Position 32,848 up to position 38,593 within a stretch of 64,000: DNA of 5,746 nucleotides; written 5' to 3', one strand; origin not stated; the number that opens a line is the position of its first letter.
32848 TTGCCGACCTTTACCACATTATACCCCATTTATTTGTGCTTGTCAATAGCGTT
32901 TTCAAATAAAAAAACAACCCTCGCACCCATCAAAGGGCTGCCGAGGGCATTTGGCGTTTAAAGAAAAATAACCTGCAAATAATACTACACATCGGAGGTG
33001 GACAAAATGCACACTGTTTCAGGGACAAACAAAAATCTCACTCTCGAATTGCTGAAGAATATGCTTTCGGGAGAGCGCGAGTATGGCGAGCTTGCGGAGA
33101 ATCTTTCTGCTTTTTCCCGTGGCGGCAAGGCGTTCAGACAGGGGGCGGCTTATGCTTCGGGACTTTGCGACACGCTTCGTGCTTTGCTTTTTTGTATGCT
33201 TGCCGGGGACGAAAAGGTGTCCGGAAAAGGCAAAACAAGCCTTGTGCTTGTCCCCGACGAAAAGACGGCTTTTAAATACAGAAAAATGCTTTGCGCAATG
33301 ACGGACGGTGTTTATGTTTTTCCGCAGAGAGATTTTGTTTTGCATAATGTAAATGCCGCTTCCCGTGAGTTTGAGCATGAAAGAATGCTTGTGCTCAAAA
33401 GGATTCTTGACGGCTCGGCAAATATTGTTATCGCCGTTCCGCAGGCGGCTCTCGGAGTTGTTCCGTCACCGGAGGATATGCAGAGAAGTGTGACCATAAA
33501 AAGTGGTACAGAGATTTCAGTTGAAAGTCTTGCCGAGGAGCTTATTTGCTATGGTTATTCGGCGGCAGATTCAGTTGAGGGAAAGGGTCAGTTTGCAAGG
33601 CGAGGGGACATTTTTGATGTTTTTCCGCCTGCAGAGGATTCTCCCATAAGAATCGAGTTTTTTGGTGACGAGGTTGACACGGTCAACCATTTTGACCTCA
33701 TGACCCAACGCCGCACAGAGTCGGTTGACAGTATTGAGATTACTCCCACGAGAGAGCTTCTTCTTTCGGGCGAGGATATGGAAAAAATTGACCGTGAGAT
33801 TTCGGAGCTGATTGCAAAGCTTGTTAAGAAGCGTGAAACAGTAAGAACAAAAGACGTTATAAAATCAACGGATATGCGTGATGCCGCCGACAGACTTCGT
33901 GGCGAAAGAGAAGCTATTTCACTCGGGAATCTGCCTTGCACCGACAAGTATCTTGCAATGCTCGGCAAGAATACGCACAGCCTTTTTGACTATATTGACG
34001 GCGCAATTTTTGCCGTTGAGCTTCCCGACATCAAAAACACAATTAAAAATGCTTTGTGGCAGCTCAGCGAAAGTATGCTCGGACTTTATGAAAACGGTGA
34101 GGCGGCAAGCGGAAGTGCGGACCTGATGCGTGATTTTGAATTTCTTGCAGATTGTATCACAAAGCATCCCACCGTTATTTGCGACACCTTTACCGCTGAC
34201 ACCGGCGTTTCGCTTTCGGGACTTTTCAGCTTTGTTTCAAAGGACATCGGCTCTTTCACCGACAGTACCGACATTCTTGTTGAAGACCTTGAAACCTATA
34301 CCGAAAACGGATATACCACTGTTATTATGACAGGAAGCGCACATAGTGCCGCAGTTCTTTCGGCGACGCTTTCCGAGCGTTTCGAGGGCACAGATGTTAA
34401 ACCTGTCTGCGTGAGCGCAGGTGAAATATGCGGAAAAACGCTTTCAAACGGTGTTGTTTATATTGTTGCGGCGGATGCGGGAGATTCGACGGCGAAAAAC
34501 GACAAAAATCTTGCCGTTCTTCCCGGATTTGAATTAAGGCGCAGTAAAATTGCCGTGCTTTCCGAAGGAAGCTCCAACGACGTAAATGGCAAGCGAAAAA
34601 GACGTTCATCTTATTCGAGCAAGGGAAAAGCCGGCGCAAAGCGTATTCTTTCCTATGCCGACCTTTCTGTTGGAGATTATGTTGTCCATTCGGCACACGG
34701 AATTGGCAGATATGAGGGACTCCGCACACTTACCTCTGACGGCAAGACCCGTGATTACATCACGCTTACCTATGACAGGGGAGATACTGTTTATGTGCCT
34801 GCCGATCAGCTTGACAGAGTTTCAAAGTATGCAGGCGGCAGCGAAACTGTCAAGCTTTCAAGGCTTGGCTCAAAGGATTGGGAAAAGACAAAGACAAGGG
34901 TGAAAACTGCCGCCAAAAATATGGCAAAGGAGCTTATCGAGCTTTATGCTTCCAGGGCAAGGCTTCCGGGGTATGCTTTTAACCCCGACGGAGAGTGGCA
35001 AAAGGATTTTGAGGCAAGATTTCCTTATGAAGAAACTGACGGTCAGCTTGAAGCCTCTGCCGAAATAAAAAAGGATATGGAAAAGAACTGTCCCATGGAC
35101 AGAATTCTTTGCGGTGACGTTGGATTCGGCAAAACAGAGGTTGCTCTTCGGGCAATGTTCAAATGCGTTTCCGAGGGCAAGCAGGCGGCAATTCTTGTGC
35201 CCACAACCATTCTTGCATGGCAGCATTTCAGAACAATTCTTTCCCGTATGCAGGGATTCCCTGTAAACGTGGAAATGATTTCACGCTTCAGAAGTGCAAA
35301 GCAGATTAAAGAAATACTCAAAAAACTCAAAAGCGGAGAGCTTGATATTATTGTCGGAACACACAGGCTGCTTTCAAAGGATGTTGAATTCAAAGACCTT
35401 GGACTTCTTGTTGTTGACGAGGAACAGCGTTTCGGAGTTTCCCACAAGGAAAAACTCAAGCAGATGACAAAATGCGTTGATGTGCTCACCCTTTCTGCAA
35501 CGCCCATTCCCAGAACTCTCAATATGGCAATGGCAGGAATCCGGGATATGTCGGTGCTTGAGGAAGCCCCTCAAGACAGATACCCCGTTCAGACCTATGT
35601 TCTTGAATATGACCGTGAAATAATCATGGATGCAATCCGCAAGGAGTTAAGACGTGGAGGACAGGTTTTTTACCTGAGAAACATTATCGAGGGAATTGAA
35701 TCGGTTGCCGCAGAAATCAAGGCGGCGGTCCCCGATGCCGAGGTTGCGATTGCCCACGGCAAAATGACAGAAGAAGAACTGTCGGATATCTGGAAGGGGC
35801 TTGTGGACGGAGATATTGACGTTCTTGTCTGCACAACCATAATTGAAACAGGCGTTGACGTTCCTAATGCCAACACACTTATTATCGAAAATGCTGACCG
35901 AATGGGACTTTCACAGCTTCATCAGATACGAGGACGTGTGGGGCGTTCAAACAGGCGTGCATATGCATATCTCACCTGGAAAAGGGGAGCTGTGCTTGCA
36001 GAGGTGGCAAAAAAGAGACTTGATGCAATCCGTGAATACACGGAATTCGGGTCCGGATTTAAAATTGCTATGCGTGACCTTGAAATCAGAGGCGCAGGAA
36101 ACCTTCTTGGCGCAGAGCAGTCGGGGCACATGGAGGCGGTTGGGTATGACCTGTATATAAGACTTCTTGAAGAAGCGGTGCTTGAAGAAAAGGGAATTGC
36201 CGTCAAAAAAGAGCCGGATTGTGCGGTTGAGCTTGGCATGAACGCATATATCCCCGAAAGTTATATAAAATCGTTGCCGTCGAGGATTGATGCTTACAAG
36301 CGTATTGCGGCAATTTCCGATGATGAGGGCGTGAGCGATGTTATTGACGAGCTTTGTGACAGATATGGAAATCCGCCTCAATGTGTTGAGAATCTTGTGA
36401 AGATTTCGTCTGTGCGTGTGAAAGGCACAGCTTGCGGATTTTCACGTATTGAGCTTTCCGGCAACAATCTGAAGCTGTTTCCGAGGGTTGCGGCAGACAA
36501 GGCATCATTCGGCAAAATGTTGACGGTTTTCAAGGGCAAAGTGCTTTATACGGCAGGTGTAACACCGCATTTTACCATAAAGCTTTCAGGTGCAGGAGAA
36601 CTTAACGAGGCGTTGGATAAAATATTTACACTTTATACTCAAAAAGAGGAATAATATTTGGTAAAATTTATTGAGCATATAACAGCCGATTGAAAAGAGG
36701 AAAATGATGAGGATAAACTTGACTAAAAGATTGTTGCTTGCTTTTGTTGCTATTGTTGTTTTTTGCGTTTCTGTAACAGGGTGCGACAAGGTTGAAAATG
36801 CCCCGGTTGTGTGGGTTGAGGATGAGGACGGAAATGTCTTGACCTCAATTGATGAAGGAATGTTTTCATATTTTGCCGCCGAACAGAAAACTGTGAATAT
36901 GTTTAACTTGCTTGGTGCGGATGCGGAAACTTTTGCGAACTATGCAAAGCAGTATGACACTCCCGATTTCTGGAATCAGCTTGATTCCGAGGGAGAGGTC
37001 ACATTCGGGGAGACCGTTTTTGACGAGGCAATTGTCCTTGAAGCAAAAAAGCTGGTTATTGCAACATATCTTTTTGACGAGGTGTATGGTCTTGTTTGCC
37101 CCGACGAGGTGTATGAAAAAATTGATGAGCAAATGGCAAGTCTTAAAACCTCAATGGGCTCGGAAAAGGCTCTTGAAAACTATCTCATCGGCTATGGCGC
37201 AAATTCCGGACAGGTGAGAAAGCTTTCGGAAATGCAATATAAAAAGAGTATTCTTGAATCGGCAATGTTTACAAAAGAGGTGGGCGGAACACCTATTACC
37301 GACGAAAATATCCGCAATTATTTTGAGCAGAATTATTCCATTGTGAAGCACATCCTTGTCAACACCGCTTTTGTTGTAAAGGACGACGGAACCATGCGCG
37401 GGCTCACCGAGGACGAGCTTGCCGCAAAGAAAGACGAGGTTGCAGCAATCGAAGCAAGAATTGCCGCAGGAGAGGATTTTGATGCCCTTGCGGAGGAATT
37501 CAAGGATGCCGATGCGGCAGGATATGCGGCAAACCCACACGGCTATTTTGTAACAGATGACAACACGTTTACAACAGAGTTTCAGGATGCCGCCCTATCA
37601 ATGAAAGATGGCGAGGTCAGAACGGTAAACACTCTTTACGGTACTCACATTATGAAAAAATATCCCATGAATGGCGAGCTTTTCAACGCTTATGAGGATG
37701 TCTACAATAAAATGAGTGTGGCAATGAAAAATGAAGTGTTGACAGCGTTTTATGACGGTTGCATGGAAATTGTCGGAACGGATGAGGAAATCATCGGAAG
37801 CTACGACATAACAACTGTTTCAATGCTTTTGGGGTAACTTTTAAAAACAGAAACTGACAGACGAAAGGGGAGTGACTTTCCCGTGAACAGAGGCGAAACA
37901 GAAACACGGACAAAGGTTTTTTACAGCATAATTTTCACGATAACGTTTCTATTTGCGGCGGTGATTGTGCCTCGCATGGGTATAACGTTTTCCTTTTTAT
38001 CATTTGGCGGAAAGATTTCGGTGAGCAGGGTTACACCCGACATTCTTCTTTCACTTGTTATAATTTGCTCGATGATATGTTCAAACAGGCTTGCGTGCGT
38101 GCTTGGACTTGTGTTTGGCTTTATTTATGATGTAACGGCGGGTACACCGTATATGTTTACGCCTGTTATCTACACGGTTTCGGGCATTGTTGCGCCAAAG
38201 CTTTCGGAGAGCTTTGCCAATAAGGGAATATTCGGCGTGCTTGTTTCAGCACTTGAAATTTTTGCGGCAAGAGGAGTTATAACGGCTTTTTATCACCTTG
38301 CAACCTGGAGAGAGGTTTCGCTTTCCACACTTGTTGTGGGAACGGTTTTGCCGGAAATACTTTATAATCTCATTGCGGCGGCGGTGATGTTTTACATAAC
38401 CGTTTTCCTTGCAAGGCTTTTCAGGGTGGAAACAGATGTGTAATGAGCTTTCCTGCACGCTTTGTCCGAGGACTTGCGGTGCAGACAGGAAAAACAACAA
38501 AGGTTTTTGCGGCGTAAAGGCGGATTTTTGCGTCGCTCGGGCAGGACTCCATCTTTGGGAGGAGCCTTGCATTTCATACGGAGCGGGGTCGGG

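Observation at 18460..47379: Seven paralogues of one uncharacterised right-handed beta-helix module, in two loci and three cellular addresses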

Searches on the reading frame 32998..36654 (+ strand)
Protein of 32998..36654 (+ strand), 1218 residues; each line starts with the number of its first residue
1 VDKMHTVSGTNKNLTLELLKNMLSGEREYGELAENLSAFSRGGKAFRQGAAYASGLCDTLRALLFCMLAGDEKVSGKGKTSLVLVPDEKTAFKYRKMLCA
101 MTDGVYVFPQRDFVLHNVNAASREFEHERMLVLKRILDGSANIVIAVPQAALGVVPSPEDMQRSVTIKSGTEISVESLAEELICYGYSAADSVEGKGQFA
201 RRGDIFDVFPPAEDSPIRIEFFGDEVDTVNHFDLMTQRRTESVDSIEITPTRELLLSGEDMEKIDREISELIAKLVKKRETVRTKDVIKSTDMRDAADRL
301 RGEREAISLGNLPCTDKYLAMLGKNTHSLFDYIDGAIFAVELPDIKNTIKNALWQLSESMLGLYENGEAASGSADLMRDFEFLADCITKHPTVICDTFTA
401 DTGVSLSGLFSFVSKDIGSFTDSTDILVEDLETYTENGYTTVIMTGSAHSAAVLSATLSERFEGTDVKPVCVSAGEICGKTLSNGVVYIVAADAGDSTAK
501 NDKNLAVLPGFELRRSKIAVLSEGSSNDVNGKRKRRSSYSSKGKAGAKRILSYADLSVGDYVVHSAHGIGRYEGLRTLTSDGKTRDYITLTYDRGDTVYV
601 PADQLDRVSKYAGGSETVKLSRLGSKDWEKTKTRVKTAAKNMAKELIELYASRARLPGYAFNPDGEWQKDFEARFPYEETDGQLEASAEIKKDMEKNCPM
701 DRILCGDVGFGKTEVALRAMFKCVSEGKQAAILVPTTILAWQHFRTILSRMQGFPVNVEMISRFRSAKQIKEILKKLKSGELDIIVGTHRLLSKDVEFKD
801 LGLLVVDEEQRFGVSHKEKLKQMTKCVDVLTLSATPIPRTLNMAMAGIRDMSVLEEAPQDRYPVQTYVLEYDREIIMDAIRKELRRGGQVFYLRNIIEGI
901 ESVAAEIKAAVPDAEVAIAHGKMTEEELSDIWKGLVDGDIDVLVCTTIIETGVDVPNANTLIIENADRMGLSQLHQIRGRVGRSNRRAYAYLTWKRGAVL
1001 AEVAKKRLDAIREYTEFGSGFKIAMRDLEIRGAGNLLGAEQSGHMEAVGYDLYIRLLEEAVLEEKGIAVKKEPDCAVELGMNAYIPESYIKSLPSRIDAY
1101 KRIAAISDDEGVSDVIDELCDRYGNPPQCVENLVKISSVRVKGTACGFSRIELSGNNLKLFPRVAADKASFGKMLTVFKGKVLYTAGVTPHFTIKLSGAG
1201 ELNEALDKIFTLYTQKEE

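Call 4: search_protein_families(library=pfam, proteins=[window:32998-36654:+], max_evalue=0.01)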
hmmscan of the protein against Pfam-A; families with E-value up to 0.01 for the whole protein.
window:32998-36654:+ (1218 aa): 9 families
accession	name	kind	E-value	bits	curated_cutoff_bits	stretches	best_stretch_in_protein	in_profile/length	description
PF00270.35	DEAD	-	4.6e-27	95.2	26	1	700-842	15-165/167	DEAD/DEAH box helicase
PF17757.6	UvrB_inter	-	2e-23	82.7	22.9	1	165-253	1-90/91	UvrB interaction domain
PF02559.22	CarD_TRCF_RID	-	7.1e-22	77.7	23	1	556-611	1-56/57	CarD-like/TRCF RID domain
PF03461.20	TRCF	-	1.3e-21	77.2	25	1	1079-1160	1-82/95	TRCF domain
PF00271.37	Helicase_C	-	3.8e-20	72.6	23.5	1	878-984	4-109/110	Helicase conserved C-terminal domain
PF04851.21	ResIII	-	1.1e-07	32.3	22.5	1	681-836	6-162/164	Type III restriction enzyme, res subunit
PF22590.2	Cas3-like_C_2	-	0.0005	20.8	27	1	887-985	2-105/106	CRISPR-associated nuclease/helicase Cas3, C-terminal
PF00176.29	SNF2-rel_dom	-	0.00055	19.6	24.9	1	695-844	13-171/290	SNF2-related domain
PF19833.4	RecG_dom3_C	-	0.0066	16.9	26.8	0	1019-1052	3-32/87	ATP-dependent DNA helicase RecG, domain 3, C-terminal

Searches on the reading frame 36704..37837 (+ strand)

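Call 4: search_protein_families(library=pfam, proteins=[window:36704-37837:+], max_evalue=0.01)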
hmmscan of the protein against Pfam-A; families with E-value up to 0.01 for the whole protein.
window:36704-37837:+ (377 aa): 3 families
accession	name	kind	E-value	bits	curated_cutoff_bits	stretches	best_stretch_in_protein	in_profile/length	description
PF13616.12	Rotamase_3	-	7.5e-10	39.8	22.5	1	214-318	18-111/116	PPIC-type PPIASE domain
PF00639.27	Rotamase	-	3.6e-08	34.7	21.7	1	234-318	10-94/97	PPIC-type PPIASE domain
PF13145.12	Rotamase_2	-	0.002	19.4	27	0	199-318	2-104/121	PPIC-type PPIASE domain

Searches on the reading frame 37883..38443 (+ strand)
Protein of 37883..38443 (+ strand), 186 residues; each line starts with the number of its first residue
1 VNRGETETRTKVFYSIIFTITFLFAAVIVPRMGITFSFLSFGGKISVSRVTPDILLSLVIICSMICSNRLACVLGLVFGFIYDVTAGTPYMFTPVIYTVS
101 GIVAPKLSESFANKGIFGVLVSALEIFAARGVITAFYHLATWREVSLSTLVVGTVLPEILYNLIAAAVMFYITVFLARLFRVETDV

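Call 4: search_protein_families(library=pfam, proteins=[window:37883-38443:+], max_evalue=0.01)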
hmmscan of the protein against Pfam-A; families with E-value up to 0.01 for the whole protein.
window:37883-38443:+ (186 aa): 1 family
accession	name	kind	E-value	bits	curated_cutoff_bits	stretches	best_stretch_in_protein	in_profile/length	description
PF04093.17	MreD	-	0.00032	21.3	24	1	13-176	5-154/158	rod shape-determining protein MreD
